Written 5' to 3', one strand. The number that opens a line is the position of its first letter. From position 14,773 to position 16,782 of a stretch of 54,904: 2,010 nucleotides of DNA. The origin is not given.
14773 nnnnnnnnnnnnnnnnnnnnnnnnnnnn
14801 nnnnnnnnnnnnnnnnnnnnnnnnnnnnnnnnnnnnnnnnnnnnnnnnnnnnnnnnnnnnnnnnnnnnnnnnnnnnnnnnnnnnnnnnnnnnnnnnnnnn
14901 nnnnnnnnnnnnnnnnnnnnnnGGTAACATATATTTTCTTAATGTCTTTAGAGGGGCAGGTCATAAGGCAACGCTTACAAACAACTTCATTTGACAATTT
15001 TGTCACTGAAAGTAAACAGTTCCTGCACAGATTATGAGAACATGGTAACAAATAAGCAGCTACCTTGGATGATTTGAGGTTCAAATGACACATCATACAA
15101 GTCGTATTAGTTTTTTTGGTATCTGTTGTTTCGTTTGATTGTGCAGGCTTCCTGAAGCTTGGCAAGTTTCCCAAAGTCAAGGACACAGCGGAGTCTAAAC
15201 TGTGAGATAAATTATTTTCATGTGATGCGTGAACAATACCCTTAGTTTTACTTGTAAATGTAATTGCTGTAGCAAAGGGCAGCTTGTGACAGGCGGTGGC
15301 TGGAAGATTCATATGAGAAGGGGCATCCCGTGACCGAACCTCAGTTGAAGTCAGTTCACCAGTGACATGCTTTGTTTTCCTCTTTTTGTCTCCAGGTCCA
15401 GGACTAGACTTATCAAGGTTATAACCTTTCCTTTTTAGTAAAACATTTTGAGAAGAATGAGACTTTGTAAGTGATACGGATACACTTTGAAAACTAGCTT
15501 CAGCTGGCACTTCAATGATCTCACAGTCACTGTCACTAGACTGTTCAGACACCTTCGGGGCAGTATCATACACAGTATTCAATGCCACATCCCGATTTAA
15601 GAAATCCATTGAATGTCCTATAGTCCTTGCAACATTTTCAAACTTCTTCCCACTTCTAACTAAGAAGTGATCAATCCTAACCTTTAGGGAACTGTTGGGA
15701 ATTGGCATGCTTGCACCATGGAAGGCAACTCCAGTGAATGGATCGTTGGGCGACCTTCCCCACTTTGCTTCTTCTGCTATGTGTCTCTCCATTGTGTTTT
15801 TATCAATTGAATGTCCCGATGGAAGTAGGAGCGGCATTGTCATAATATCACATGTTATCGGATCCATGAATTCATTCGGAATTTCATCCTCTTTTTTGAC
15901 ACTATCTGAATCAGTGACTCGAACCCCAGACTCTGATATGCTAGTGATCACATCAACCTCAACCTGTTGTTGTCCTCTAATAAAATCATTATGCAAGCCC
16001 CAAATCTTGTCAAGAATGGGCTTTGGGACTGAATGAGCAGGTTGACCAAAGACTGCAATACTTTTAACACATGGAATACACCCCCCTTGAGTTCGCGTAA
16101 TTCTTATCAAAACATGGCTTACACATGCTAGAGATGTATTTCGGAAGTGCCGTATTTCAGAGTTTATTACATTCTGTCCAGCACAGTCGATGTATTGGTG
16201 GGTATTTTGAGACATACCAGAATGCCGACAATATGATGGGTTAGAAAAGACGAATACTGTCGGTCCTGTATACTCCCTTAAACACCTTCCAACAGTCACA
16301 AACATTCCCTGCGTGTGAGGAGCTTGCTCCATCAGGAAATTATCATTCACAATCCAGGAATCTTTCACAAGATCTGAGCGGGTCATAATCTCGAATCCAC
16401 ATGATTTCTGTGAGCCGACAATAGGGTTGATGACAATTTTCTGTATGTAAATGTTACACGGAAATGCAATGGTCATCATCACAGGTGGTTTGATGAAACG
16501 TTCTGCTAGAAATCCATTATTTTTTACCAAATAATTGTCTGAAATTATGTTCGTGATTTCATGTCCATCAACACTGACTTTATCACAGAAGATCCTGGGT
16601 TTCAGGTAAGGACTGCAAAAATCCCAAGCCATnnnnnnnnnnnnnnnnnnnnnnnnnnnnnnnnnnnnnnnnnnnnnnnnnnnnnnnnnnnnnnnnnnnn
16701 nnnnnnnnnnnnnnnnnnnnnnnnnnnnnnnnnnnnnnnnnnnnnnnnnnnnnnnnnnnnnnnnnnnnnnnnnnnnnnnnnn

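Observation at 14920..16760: UBOX5/RNF37-like E3 ligase encoded by a single uninterrupted coding exon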

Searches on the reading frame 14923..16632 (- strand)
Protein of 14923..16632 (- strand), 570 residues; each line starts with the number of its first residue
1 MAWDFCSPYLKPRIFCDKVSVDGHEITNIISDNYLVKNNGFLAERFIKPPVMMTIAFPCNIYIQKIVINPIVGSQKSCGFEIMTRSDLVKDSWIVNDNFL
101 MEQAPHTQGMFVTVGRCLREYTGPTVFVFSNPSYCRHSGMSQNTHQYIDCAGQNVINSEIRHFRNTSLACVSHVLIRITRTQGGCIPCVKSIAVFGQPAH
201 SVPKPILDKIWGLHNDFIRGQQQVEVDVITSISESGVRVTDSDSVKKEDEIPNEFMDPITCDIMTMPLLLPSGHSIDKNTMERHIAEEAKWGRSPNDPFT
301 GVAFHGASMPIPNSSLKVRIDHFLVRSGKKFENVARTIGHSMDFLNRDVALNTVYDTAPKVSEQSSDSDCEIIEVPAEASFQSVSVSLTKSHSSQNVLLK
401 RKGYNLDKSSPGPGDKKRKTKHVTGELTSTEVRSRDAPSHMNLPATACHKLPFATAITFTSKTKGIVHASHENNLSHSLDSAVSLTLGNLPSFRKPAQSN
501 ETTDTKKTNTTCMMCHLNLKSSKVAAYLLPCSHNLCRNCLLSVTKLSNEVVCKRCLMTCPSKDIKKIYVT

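Call 5: search_protein_families(library=pfam, proteins=[window:14923-16632:-], max_evalue=1)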
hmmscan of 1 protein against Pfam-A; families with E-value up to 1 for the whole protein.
window:14923-16632:- (570 aa): 7 families
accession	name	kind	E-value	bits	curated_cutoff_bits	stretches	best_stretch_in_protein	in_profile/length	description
PF19318.4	DUF5918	-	1.6e-53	181.9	27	1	4-216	1-205/207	Family of unknown function (DUF5918)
PF04564.21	U-box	-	1.7e-19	70.2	21.4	1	251-325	1-69/73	U-box domain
PF13445.12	zf-RING_UBOX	-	0.00067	20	25.2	1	528-552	13-38/39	RING-type zinc-finger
PF00097.31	zf-C3HC4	-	0.001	19.4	21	1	512-555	1-40/40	Zinc finger, C3HC4 type (RING finger)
PF14634.12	zf-RING_5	-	0.0012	19.2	27.9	1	512-555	2-41/43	zinc-RING finger domain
PF13639.12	zf-RING_2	-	0.13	13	27.3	1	511-555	2-43/44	Ring finger domain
PF13923.12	zf-C3HC4_2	-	0.46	10.8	27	1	512-548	2-35/40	Zinc finger, C3HC4 type (RING finger)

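Call 6: search_solved_structures(query=window:14923-16632:-, max_evalue=1, show_alignments=2)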
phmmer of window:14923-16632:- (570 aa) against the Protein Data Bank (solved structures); distinct sequences matched with E-value up to 1: 26.
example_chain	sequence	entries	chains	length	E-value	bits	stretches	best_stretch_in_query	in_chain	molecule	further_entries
2kr4_A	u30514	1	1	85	0.00011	24.1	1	250-321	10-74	Ubiquitin conjugation factor E4 B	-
5o75_A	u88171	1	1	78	0.00012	24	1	250-321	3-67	Ubiquitin conjugation factor E4 B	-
2kre_A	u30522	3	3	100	0.00014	23.8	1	249-320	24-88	Ubiquitin conjugation factor E4 B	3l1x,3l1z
1wgm_A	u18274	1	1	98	0.0013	20.6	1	251-325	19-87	Ubiquitin conjugation factor E4A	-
9ye9_B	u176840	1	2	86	0.0064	18.3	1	247-328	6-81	E3 ubiquitin-protein ligase CHIP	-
2f42_A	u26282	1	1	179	0.0065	18.3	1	242-328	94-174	STIP1 homology and U-box containing protein 1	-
9o7e_A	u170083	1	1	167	0.0074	18.1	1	240-328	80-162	E3 ubiquitin-protein ligase CHIP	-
9khs_A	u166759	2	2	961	0.0094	17.7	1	240-299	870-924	E4 ubiquitin-protein ligase UFD2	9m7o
3m62_A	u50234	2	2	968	0.0095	17.7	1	240-299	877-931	Ubiquitin conjugation factor E4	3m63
2qiz_A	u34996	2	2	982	0.0097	17.7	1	240-299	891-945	Ubiquitin conjugation factor E4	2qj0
9kht_A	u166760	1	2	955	0.01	17.6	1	240-289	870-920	E4 ubiquitin-protein ligase UFD2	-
2oxq_C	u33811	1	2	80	0.013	17.3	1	247-324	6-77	STIP1 homology and U-Box containing protein 1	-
9o7f_B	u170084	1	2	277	0.022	16.5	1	240-328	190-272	E3 ubiquitin-protein ligase CHIP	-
9o7d_A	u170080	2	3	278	0.022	16.5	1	240-328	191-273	E3 ubiquitin-protein ligase CHIP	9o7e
9o7h_A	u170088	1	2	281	0.023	16.5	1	240-328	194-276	E3 ubiquitin-protein ligase CHIP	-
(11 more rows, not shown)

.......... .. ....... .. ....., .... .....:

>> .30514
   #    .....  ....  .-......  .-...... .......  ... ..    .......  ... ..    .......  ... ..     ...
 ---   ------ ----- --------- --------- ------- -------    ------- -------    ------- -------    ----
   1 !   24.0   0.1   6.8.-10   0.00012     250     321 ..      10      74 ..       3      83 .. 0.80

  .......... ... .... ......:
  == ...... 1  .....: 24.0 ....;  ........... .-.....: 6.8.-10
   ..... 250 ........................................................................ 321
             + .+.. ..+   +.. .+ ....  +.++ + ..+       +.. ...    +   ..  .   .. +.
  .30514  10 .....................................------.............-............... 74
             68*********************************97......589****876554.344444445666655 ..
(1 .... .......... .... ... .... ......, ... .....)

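Call 7: find_homologous_proteins(query=window:14923-16632:-)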
Query window:14923-16632:- (570 aa): 59 proteins with E <= 0.001 among 3955 candidates.
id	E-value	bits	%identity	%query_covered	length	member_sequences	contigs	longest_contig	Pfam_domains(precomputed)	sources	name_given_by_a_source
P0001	0.0e+0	1318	100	100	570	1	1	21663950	PF19318.5,PF04564.22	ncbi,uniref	ncbi:RING finger protein 37-like [Lineus longissimus]|uniref:RING finger protein 37-like n=1 Tax=Lin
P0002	5.8e-233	793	63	100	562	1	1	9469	PF19318.5,PF04564.22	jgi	jgi:U-box domain-containing protein 5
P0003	2.3e-84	302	41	59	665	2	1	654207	PF19318.5,PF04564.22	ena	-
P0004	4.4e-84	301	35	100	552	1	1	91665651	PF19318.5,PF04564.22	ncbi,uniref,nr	ncbi:LOW QUALITY PROTEIN: RING finger protein 37-like [Gigantopelta aegis]|uniref:LOW QUALITY PROTEI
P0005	6.6e-83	297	35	100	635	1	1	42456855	PF19318.5,PF05669.18,PF04564.22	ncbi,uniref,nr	ncbi:unnamed protein product [Owenia fusiformis]|uniref:Uncharacterized protein n=1 Tax=Owenia fusif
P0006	3.6e-81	292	33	100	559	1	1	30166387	PF19318.5,PF04564.22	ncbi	ncbi:RING finger protein 37-like [Argonauta hians]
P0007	2.0e-79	286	32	100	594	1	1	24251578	PF19318.5,PF04564.22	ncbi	ncbi:RING finger protein 37-like [Glandiceps talaboti]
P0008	1.7e-78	283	35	100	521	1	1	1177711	PF19318.5,PF04564.22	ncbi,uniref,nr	ncbi:RING finger protein 37-like [Haliotis rubra]|uniref:RING finger protein 37-like n=1 Tax=Halioti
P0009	1.3e-76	276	34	100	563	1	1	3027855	PF19318.5,PF04564.22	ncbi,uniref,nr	ncbi:hypothetical protein CHS0354_003629 [Potamilus streckersoni]|uniref:RING finger protein 37 n=1 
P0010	2.9e-75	272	34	100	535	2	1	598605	PF19318.5,PF04564.22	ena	-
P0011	6.5e-75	271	32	100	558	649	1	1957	PF19318.5,PF04564.22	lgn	-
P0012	7.9e-75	271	34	100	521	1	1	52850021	PF19318.5,PF04564.22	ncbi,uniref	ncbi:RING finger protein 37-like [Haliotis asinina]|uniref:RING finger protein 37-like n=1 Tax=Halio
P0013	1.3e-74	270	32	100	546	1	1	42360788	PF19318.5,PF04564.22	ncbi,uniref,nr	ncbi:LOW QUALITY PROTEIN: RING finger protein 37-like [Pecten maximus]|uniref:LOW QUALITY PROTEIN: R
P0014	1.1e-73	267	32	100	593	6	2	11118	PF19318.5,PF04564.22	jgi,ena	-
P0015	1.8e-73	266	32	98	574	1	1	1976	PF19318.5,PF04564.22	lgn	-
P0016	1.4e-72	263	32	100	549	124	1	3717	PF19318.5,PF04564.22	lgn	-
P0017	1.5e-72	263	33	100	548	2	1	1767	PF19318.5,PF04564.22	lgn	-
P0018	3.4e-72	262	33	100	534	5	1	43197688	PF19318.5,PF04564.22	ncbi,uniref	ncbi:RING finger protein 37-like [Argopecten irradians]|uniref:RING finger protein 37-like n=1 Tax=A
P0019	3.2e-70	255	32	100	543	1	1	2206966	PF19318.5,PF04564.22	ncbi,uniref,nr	ncbi:RING finger protein 37-like [Mizuhopecten yessoensis]|uniref:RING finger protein 37 n=1 Tax=Miz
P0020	3.5e-69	252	32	100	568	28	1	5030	PF19318.5,PF04564.22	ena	-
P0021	1.6e-68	250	29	100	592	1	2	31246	PF19318.5,PF04564.22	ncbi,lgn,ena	-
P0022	1.6e-68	250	30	98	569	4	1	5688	PF19318.5,PF04564.22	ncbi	-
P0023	1.9e-68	250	30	99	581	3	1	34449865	PF19318.5,PF04564.22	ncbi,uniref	ncbi:RING finger protein 37-like [Branchiostoma lanceolatum]|uniref:RING finger protein 37-like n=1 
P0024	2.7e-68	249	30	99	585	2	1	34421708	PF19318.5,PF04564.22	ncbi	ncbi:RING finger protein 37-like [Branchiostoma floridae x Branchiostoma japonicum]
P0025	3.1e-68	249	30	99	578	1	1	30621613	PF19318.5,PF04564.22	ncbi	ncbi:RING finger protein 37-like [Branchiostoma floridae x Branchiostoma belcheri]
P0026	4.0e-68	248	32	86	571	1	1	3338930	PF19318.5,PF04564.22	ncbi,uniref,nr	ncbi:PREDICTED: RING finger protein 37-like [Branchiostoma belcheri]|uniref:RING finger protein 37-l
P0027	2.6e-66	242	31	96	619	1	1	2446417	PF19318.5,PF04564.22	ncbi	ncbi:RING finger protein 37, partial [Branchiostoma belcheri]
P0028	3.5e-66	242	37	56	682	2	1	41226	PF19318.5,PF04564.22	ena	-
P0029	9.4e-66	241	29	98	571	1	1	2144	PF19318.5,PF14634.13,PF04564.22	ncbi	-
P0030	1.9e-65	240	37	57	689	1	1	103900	PF19318.5,PF04564.22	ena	-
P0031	8.4e-65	237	28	100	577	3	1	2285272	PF19318.5,PF14634.13,PF04564.22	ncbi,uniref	ncbi:RING finger protein 37-like [Diadema antillarum]|uniref:RING finger protein 37-like n=1 Tax=Dia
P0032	1.7e-62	230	31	100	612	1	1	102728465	PF19318.5,PF13445.13,PF04564.22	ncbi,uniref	ncbi:RING finger protein 37-like [Amphiura filiformis]|uniref:RING finger protein 37-like n=1 Tax=Am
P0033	4.0e-62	229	30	97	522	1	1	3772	PF19318.5,PF13920.13,PF14447.13,PF04564.22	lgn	-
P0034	1.4e-61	227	29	100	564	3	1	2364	PF19318.5,PF04564.22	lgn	-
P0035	8.0e-55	205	29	100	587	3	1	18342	PF19318.5,PF04564.22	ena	-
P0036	6.0e-54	202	30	100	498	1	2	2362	PF19318.5,PF04564.22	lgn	-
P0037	2.2e-53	200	30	100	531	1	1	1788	PF19318.5,PF04564.22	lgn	-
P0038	1.1e-52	198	37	60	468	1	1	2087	PF19318.5,PF04564.22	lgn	-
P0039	1.3e-52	197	30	100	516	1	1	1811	PF19318.5,PF04564.22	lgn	-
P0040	3.8e-52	196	32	64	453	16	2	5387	PF19318.5,PF04564.22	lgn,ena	-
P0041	8.8e-52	195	30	100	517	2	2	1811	PF19318.5,PF04564.22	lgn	-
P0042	4.2e-51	192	29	62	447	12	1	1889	PF19318.5,PF04564.22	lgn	-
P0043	2.1e-50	190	29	100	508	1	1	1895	PF19318.5,PF04564.22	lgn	-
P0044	3.1e-50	189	30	59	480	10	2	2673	PF19318.5,PF04564.22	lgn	-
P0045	6.0e-50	188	28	90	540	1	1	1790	PF19318.5,PF04564.22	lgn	-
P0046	7.5e-50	188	40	49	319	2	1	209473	PF19318.5,PF04564.22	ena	-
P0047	3.0e-49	186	29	100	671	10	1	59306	PF19318.5,PF04564.22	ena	-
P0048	3.7e-49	186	27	97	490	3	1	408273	PF19318.5,PF04564.22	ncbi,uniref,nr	ncbi:RING finger protein 37-like [Centruroides sculpturatus]|uniref:RING finger protein 37-like n=1 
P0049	4.9e-49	185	40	34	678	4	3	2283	PF19318.5,PF04564.22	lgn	-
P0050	1.0e-48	184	27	100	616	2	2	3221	PF19318.5,PF04564.22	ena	-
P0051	1.2e-48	184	28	93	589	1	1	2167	PF19318.5,PF13445.13,PF04564.22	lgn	-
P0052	3.1e-46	176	28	100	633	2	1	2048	PF19318.5,PF04564.22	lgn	-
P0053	1.3e-45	174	27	99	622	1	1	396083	PF19318.5,PF04564.22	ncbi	ncbi:hypothetical protein ACOMHN_041911 [Nucella lapillus]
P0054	1.7e-43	167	28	100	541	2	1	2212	PF19318.5,PF04564.22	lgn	-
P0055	2.4e-40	157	32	57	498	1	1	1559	PF19318.5,PF04564.22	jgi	-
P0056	6.2e-39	152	26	99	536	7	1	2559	PF19318.5,PF04564.22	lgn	-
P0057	1.4e-19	88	27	55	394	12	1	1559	PF19318.5,PF04564.22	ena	-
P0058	1.1e-18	85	26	55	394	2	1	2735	PF19318.5,PF04564.22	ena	-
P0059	1.3e-16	78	26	50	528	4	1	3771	PF19318.5,PF04564.22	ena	-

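Call 8: find_encoding_contigs(protein=P0001, flank=10000, max_places=3)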
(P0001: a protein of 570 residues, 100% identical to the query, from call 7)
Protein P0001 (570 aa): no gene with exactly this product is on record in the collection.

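Call 9: find_encoding_contigs(protein=P0002, flank=10000, max_places=3)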
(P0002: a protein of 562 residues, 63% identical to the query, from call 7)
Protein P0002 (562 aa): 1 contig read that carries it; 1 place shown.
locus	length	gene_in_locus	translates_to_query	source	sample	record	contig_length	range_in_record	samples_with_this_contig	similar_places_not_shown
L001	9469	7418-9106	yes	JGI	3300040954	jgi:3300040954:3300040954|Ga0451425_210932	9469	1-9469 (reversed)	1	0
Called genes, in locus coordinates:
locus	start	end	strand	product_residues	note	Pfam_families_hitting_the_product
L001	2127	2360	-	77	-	-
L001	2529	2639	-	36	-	-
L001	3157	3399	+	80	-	-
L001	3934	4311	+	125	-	-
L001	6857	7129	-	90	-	-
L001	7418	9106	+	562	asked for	PF19318:DUF5918, PF04564:U-box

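Call 10: find_encoding_contigs(protein=P0005, flank=3000, max_places=1)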
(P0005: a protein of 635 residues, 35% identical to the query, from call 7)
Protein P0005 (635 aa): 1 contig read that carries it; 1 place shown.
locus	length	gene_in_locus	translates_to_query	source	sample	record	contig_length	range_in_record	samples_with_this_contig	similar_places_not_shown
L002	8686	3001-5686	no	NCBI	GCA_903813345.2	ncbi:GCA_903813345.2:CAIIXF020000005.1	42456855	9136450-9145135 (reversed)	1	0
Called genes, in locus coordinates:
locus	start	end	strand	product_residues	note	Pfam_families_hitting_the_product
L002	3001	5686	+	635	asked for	PF05669:Med31, PF19318:DUF5918, PF04564:U-box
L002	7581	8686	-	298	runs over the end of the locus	PF03114:BAR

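Call 11: find_encoding_contigs(protein=P0008, flank=3000, max_places=1)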
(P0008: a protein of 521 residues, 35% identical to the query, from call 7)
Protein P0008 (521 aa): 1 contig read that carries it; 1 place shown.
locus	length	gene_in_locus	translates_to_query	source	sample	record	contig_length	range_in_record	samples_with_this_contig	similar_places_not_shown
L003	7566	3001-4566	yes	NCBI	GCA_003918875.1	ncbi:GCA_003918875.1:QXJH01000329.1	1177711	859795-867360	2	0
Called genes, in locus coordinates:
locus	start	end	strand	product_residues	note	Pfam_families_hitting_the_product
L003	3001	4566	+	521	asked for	PF19318:DUF5918, PF04564:U-box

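Call 12: find_encoding_contigs(protein=P0023, flank=3000, max_places=1)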
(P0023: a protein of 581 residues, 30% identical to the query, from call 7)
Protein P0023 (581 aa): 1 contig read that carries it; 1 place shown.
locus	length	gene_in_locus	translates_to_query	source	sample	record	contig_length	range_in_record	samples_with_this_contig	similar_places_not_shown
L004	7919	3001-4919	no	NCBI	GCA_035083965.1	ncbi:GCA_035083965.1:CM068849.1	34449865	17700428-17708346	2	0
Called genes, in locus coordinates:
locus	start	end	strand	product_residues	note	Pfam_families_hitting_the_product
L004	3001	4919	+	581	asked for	PF19318:DUF5918, PF04564:U-box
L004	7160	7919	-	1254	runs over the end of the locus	PF00241:Cofilin_ADF, PF00018:SH3_1, PF07653:SH3_2 (weak), PF14604:SH3_9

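Call 13: find_encoding_contigs(protein=P0007, flank=3000, max_places=1)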
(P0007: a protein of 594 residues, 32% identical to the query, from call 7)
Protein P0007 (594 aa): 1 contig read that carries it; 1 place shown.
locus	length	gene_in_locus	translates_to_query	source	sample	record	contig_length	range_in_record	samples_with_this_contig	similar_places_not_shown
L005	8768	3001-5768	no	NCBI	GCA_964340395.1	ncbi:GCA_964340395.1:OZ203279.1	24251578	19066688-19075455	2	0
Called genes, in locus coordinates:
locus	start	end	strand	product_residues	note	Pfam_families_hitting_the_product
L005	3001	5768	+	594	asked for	PF19318:DUF5918, PF04564:U-box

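Call 14: find_encoding_contigs(protein=P0031, flank=3000, max_places=1)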
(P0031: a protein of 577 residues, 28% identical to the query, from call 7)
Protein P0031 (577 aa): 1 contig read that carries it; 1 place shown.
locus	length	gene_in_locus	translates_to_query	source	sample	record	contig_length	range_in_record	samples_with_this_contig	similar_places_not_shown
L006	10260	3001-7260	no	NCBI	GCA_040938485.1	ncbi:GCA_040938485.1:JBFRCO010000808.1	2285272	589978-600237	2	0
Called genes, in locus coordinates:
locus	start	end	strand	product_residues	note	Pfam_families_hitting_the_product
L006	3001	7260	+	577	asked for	PF19318:DUF5918, PF04564:U-box, PF14634:zf-RING_5 (weak)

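Call 15: find_encoding_contigs(protein=P0048, flank=3000, max_places=1)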
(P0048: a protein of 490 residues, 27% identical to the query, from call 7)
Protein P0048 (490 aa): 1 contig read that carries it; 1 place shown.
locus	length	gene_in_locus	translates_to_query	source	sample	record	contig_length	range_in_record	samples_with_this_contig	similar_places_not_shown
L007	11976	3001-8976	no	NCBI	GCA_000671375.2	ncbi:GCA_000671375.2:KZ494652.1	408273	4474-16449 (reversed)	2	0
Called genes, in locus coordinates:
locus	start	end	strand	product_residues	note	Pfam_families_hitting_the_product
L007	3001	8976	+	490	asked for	PF19318:DUF5918, PF04564:U-box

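Call 16: find_encoding_contigs(protein=P0013, flank=3000, max_places=1)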
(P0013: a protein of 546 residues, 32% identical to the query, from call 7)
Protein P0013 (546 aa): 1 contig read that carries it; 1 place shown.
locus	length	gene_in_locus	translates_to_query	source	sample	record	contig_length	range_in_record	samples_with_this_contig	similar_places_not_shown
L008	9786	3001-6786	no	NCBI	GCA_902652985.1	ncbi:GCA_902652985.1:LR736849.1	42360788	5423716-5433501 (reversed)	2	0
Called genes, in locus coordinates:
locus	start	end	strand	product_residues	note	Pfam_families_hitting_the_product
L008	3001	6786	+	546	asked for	PF19318:DUF5918, PF04564:U-box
